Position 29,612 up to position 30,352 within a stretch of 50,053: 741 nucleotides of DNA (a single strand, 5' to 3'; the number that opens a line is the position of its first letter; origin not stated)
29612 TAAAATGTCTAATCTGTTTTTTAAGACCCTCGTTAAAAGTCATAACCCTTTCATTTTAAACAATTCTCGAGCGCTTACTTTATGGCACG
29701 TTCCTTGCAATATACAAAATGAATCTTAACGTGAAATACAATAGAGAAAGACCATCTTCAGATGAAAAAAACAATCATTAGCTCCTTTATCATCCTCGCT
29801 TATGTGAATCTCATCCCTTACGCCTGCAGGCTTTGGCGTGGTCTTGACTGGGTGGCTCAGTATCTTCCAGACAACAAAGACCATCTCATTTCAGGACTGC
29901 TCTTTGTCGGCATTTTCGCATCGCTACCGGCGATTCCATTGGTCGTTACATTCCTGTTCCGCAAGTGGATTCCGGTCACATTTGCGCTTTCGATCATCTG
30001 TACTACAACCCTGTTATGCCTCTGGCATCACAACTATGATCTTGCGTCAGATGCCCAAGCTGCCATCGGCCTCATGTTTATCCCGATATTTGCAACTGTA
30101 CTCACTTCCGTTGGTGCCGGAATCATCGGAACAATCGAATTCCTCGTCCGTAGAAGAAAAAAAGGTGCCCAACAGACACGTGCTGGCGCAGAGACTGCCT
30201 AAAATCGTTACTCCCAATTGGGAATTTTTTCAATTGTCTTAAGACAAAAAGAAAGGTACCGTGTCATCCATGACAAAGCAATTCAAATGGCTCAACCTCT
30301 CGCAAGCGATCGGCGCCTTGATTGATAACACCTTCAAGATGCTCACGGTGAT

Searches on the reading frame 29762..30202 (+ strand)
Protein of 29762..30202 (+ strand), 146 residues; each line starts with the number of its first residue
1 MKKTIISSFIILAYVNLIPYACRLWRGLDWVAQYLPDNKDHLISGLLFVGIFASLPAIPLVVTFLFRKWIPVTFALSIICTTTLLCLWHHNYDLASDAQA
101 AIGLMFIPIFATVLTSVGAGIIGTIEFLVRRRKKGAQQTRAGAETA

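Call 33: search_protein_families(library=pfam, proteins=[window:29762-30202:+], max_evalue=10)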
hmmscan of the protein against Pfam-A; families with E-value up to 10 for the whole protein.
window:29762-30202:+ (146 aa): 2 families
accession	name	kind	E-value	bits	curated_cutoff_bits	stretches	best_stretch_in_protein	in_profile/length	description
PF07695.17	7TMR-DISM_7TM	-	0.18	12.1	29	1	41-124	98-179/205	7TM diverse intracellular signalling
PF08114.16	PMP1_2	-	0.34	11.1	22.3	1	44-69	8-33/43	ATPase proteolipid family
